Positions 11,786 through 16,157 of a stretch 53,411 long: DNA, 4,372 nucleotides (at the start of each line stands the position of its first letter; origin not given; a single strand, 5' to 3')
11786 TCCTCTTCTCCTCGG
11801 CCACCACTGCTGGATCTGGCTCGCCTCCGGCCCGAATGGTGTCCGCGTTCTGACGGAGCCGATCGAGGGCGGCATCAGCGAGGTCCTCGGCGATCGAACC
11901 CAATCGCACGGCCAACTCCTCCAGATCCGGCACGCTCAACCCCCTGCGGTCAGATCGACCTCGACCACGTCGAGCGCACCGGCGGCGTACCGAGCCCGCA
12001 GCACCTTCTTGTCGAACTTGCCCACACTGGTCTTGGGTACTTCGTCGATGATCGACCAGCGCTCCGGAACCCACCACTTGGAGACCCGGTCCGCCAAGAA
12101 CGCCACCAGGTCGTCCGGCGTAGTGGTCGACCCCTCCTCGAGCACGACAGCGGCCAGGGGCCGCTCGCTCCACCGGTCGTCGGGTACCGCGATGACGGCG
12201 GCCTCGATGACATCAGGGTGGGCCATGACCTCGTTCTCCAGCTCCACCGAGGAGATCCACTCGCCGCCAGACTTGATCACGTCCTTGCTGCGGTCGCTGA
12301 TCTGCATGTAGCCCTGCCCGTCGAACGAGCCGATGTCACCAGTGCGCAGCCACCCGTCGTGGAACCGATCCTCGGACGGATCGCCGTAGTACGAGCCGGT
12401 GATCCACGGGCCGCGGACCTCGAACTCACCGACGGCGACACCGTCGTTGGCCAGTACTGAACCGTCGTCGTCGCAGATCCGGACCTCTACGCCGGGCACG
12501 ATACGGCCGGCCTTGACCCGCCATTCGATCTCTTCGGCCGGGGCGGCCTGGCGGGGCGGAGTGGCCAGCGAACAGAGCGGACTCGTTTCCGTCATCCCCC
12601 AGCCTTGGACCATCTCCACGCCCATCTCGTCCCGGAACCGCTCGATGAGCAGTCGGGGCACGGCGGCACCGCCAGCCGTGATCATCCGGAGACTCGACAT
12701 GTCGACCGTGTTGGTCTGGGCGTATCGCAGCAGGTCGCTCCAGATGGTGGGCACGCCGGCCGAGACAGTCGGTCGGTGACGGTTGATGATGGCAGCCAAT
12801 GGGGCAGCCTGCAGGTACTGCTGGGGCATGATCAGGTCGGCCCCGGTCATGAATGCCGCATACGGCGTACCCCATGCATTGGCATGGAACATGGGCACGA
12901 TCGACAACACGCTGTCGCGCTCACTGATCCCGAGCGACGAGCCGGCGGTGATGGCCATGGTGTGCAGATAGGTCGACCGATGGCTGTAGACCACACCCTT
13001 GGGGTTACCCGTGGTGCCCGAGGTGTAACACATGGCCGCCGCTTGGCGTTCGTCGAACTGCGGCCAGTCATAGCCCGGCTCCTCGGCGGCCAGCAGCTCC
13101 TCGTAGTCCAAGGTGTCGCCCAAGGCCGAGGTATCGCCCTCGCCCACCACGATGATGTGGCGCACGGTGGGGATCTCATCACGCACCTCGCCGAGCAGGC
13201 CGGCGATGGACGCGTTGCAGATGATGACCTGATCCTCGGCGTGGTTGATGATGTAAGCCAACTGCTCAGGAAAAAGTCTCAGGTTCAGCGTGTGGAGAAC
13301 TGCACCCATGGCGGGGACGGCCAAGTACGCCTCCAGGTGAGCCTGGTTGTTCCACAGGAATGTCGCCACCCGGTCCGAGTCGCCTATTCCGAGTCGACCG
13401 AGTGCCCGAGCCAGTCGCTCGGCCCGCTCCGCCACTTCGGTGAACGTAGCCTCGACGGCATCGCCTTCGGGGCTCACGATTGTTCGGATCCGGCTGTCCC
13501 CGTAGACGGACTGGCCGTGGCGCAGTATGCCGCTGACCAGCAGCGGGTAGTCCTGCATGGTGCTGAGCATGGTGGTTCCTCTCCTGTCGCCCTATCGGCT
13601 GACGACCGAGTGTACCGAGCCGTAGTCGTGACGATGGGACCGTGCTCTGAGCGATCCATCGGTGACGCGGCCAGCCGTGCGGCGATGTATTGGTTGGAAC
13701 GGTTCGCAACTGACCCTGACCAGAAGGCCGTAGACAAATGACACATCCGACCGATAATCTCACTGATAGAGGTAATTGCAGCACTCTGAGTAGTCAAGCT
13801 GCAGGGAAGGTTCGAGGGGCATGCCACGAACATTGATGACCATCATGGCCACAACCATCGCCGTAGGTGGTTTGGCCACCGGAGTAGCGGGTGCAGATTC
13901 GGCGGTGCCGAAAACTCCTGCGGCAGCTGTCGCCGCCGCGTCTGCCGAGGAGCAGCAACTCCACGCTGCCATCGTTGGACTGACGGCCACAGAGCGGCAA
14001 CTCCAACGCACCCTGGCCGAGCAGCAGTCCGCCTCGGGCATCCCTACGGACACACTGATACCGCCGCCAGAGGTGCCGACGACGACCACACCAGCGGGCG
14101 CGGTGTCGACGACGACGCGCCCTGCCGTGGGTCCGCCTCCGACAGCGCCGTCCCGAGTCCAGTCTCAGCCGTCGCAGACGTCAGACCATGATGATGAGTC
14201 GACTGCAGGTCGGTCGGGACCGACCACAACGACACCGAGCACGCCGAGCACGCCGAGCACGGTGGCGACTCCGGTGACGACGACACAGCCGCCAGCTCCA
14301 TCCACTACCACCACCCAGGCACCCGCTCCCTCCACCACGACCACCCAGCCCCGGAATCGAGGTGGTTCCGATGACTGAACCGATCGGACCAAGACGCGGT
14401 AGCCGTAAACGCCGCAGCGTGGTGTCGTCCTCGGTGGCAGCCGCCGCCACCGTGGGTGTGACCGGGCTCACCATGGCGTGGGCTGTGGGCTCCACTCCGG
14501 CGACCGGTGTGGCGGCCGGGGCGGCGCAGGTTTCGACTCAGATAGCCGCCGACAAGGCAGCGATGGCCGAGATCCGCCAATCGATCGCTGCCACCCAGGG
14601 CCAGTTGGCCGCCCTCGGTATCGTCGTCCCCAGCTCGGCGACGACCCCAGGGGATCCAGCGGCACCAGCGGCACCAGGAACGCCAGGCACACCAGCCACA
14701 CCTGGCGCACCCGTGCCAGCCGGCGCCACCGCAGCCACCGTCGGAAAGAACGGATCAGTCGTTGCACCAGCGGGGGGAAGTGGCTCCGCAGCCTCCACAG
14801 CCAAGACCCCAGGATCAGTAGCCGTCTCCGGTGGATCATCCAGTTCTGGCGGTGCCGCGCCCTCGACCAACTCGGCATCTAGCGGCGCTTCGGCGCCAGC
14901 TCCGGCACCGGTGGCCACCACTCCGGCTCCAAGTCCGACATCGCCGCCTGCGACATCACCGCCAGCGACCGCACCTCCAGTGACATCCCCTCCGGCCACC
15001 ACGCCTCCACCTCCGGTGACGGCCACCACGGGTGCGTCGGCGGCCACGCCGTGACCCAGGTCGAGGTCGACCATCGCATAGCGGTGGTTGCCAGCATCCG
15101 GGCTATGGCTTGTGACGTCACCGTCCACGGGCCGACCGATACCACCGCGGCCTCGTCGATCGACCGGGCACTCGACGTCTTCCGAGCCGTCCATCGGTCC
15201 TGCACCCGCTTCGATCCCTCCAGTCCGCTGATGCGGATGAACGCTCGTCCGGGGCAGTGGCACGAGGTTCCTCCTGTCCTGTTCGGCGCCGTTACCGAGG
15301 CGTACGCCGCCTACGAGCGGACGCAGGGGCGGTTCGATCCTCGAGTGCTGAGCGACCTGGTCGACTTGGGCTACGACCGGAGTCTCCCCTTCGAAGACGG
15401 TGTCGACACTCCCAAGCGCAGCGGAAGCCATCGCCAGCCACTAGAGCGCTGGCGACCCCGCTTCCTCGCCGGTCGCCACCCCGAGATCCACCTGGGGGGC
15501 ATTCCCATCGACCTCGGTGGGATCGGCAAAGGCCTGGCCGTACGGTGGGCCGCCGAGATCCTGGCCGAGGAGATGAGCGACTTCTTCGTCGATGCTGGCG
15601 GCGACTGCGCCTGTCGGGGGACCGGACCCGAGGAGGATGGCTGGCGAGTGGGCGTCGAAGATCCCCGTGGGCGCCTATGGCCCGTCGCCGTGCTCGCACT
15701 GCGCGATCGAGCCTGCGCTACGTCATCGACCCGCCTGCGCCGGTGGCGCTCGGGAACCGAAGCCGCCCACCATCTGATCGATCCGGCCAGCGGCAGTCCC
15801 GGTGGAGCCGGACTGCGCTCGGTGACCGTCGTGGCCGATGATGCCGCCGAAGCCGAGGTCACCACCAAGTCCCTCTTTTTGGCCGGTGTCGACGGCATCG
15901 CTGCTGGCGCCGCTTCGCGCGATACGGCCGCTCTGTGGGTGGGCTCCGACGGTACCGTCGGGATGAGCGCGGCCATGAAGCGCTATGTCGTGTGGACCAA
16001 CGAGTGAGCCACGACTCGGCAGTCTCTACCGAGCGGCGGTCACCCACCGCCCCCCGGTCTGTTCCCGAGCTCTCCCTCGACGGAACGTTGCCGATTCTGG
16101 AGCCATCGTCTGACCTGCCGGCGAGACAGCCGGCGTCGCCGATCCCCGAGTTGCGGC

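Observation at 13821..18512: Six translationally coupled genes: candidate split NOX-like transmembrane electron-export system (secreted proteins + ApbE + stand-alone ferric-reductase domain + NuoF/RnfC-like flavoprotein + ferredoxin)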

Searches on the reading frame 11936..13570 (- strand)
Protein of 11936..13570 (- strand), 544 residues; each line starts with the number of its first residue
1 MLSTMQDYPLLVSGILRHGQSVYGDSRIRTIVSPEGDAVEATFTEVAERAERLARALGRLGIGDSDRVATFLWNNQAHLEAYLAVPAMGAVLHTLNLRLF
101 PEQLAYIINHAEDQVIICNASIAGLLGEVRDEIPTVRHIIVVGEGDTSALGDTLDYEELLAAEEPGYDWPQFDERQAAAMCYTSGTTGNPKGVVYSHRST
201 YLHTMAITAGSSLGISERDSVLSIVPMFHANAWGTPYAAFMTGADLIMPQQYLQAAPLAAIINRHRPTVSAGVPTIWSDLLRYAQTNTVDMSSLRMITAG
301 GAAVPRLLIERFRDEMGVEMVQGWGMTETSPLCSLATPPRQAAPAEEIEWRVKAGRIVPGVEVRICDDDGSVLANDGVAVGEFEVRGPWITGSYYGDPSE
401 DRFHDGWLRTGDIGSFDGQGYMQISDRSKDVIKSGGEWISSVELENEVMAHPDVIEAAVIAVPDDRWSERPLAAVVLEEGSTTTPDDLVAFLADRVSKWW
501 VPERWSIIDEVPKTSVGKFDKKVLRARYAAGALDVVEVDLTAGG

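Call 65: search_protein_families(library=pfam, proteins=[window:11936-13570:-], max_evalue=0.001)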
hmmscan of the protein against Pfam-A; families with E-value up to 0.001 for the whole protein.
window:11936-13570:- (544 aa): 2 families
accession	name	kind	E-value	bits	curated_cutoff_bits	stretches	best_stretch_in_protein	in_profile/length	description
PF00501.34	AMP-binding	-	8e-81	272.2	29.9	1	36-395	17-384/384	AMP-binding enzyme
PF13193.12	AMP-binding_C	-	2.1e-18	67.4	24.5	1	443-518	1-76/76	AMP-binding enzyme C-terminal domain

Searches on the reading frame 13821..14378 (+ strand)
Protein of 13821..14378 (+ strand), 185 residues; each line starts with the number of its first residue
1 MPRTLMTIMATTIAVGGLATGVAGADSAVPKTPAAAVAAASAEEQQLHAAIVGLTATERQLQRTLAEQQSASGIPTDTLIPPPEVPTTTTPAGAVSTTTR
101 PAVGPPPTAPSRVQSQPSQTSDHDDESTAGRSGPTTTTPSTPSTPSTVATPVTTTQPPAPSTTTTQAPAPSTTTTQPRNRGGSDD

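Call 3: search_protein_families(library=pfam, proteins=[window:13821-14378:+], max_evalue=0.1)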
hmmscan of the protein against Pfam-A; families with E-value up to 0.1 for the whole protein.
window:13821-14378:+ (185 aa): 0 families

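Call 4: search_protein_families(library=ncbifam, proteins=[window:13821-14378:+], max_evalue=0.1)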
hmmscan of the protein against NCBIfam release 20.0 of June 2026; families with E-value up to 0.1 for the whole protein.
window:13821-14378:+ (185 aa): 0 families

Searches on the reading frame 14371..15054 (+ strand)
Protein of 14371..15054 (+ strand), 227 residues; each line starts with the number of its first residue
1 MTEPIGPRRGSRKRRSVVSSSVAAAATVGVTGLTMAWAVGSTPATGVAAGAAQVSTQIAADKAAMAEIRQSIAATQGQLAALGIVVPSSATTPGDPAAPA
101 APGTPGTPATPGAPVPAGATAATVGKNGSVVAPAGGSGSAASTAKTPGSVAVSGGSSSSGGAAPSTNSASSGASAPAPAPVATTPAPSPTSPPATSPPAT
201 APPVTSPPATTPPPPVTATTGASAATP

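Call 3: search_protein_families(library=pfam, proteins=[window:14371-15054:+], max_evalue=0.1)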
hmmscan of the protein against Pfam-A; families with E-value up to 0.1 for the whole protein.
window:14371-15054:+ (227 aa): 0 families

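Call 4: search_protein_families(library=ncbifam, proteins=[window:14371-15054:+], max_evalue=0.1)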
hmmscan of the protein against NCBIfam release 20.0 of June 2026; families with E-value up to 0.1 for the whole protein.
window:14371-15054:+ (227 aa): 0 families

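Call 72: find_homologous_proteins(query=window:14371-15054:+, max_evalue=0.001)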
Query window:14371-15054:+ (227 aa): 5 proteins with E <= 0.001 among 8000 candidates.
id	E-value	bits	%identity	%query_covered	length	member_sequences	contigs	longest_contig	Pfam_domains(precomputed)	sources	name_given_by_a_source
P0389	1.6e-74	268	77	57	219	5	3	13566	-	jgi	-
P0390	1.2e-31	128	-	-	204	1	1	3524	-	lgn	-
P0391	6.5e-21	93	47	81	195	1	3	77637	-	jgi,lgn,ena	-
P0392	1.3e-20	92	-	-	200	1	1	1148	-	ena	-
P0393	1.6e-7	49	36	46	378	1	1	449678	-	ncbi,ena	-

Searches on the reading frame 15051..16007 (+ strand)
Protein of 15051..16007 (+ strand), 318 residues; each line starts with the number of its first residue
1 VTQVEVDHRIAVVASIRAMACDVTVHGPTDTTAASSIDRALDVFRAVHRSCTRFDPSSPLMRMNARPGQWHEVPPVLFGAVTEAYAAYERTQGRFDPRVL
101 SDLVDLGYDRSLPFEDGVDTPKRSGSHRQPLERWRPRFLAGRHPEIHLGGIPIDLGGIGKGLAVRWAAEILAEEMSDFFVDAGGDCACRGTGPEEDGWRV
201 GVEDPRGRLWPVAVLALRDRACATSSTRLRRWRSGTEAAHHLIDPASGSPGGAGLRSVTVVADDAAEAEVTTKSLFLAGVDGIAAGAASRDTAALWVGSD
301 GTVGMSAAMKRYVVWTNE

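Call 3: search_protein_families(library=pfam, proteins=[window:15051-16007:+], max_evalue=0.1)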
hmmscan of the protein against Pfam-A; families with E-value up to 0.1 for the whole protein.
window:15051-16007:+ (318 aa): 1 family
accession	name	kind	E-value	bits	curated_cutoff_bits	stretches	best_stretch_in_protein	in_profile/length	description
PF02424.20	ApbE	-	7.7e-45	153.9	25.6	1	22-295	6-265/266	ApbE family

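Call 4: search_protein_families(library=ncbifam, proteins=[window:15051-16007:+], max_evalue=0.1)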
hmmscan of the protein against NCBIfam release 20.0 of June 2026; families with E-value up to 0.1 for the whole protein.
window:15051-16007:+ (318 aa): 1 family
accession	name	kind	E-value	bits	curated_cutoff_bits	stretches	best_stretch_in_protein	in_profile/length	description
NF007774.0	PRK10461.1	equivalog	1.7e-14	53.5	498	1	54-295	79-324/351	FAD:protein FMN transferase ApbE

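Call 74: search_solved_structures(query=window:15051-16007:+, max_evalue=0.001, show_alignments=3)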
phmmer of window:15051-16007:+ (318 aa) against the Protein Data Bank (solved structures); distinct sequences matched with E-value up to 0.001: 13.
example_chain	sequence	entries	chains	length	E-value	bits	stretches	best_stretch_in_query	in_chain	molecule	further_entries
1vrm_A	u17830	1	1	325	5.3e-22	81.7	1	47-281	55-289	hypothetical protein TM1553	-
4xdt_A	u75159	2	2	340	2.5e-15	59.8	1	37-285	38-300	FAD:protein FMN transferase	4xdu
4ifu_A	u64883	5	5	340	5.3e-15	58.7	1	56-285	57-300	FAD:protein FMN transferase | Thiamine biosynthesis lipoprotein ApbE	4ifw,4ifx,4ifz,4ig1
7mgt_A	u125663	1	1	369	6.8e-15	58.3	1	56-285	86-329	FAD:protein FMN transferase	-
4xdr_A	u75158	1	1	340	1.3e-14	57.4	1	56-285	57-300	FAD:protein FMN transferase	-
3pnd_A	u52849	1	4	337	4.5e-14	55.6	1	54-282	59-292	Thiamine biosynthesis lipoprotein ApbE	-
4xgw_A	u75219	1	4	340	2.7e-12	49.8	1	54-283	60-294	FAD:protein FMN transferase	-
2o18_A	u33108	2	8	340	9.6e-12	48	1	54-283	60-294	Thiamine biosynthesis lipoprotein apbE | FAD:protein FMN transferase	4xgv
4xgx_A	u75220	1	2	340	1.7e-11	47.2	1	73-283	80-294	FAD:protein FMN transferase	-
7esa_A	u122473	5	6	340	1.8e-10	43.8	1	130-282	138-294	FAD:protein FMN transferase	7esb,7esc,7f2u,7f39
6nxi_A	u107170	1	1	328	1.4e-08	37.6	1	35-297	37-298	FAD:protein FMN transferase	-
5mgy_H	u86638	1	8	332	2.4e-07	33.5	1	151-304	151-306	FAD:protein FMN transferase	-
6nxj_A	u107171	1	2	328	3.2e-07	33.1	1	35-297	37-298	FAD:protein FMN transferase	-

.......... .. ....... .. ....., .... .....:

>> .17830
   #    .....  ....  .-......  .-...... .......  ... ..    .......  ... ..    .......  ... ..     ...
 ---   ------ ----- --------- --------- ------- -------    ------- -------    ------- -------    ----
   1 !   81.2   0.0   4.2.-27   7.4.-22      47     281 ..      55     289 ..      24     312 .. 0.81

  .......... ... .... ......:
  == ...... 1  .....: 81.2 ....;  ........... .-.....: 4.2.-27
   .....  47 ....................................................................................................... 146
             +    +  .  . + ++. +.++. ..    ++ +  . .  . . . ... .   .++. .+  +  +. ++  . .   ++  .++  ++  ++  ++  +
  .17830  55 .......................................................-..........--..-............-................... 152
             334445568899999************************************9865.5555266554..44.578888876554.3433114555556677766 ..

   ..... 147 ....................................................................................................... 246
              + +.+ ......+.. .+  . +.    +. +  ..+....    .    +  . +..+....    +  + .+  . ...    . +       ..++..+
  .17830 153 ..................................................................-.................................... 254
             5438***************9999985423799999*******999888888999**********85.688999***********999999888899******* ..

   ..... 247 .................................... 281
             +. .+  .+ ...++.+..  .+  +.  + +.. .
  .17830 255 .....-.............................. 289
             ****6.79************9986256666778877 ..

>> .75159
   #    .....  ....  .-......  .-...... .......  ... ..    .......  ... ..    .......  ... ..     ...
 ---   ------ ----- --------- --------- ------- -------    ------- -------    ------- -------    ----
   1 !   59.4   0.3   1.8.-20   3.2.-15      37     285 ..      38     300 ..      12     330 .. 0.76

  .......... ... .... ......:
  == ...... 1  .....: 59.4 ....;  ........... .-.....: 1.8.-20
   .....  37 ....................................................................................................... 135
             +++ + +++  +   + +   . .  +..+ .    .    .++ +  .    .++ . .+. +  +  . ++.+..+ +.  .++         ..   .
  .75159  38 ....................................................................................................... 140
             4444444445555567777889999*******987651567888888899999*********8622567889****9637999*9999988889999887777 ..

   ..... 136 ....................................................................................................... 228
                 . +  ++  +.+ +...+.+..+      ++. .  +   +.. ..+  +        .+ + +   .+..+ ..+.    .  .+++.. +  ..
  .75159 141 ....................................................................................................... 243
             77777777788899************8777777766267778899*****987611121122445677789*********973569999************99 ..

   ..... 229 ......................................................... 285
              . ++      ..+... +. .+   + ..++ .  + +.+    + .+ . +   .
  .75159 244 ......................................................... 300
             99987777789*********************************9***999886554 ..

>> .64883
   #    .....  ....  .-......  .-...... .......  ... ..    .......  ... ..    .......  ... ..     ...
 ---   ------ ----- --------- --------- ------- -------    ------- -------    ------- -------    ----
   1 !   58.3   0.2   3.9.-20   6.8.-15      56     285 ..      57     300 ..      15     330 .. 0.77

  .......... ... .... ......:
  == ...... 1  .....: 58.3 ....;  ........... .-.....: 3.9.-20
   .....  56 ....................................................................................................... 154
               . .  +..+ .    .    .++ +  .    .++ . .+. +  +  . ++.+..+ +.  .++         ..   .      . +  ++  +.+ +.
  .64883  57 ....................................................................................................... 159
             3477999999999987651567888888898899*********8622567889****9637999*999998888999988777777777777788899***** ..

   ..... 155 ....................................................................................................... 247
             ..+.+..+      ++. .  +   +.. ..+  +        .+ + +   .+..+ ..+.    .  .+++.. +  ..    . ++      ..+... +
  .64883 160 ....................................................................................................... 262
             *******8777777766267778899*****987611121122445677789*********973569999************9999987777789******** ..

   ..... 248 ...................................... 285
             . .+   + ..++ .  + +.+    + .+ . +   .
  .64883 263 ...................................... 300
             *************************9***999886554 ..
